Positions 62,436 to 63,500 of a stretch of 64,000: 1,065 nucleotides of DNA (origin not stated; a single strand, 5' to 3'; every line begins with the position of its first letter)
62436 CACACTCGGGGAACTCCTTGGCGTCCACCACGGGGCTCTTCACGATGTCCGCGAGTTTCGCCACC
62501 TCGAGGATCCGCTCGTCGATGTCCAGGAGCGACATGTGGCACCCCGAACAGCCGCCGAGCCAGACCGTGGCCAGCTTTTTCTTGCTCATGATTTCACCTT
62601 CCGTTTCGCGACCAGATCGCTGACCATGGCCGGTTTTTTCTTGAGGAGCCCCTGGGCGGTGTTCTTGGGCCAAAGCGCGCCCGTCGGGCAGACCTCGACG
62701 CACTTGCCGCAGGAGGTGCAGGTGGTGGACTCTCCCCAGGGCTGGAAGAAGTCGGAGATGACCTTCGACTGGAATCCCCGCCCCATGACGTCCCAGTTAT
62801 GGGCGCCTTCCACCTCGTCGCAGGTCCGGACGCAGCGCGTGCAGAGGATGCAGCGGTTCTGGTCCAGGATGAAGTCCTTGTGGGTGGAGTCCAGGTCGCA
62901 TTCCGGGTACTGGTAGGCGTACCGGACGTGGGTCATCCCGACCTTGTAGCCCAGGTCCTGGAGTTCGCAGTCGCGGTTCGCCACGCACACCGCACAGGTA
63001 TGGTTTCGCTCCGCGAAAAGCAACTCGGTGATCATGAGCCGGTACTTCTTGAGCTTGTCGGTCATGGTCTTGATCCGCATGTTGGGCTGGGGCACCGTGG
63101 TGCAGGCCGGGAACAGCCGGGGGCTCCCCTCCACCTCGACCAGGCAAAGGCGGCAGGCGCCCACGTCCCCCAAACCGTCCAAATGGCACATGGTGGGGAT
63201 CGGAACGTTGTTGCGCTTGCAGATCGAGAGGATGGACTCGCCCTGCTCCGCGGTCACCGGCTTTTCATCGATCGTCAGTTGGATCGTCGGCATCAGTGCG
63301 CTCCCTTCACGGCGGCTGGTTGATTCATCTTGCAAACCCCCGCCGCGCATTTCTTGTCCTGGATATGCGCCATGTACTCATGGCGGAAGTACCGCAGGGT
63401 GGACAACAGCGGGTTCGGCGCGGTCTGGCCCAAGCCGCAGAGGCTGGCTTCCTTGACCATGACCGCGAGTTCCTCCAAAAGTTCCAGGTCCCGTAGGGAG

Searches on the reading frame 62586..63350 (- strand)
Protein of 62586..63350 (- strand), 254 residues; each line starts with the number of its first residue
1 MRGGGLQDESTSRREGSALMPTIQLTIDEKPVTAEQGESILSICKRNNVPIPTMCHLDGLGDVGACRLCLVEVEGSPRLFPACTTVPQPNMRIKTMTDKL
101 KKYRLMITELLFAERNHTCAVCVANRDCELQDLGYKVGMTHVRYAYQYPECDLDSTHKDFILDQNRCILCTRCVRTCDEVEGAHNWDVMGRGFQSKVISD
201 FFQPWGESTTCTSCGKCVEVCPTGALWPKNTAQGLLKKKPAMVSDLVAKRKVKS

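Call 66: search_protein_families(library=pfam, proteins=[window:62586-63350:-], max_evalue=0.001)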
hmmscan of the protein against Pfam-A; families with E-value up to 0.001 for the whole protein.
window:62586-63350:- (254 aa): 12 families
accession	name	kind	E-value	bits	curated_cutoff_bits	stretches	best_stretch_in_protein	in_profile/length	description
PF13510.11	Fer2_4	-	1.7e-19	70.1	22.8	1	22-97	3-81/82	2Fe-2S iron-sulfur cluster binding domain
PF10588.14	NADH-G_4Fe-4S_3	-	4e-13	49.1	27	1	104-143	1-40/40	NADH-ubiquinone oxidoreductase-G iron-sulfur binding region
PF22117.2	Fer4_Nqo3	-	6.9e-13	49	27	1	163-226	7-66/67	NADH-quinone oxidoreductase subunit 3, ferredoxin-like domain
PF12838.12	Fer4_7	-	2.6e-08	34.6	27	1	166-225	1-52/52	4Fe-4S dicluster domain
PF00037.32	Fer4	-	1.4e-07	31.5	21.1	1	210-226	7-23/24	4Fe-4S binding domain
PF13187.11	Fer4_9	-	3.4e-07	30.6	27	1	166-225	1-51/52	4Fe-4S dicluster domain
PF13237.11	Fer4_10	-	4.8e-07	30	25.5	1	207-228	5-22/53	4Fe-4S dicluster domain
PF12837.12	Fer4_6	-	3.2e-06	27.2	25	1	210-226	8-24/24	4Fe-4S binding domain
PF13484.11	Fer4_16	-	6.1e-06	27.4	30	1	210-229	1-20/66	4Fe-4S double cluster binding domain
PF13183.11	Fer4_8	-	7.3e-06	26.9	27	1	165-224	3-67/68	4Fe-4S dicluster domain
PF12797.12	Fer4_2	-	7.7e-05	22.9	24.5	1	207-223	6-22/22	4Fe-4S binding domain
PF14697.11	Fer4_21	-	0.00066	20.2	35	1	162-223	3-53/59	4Fe-4S dicluster domain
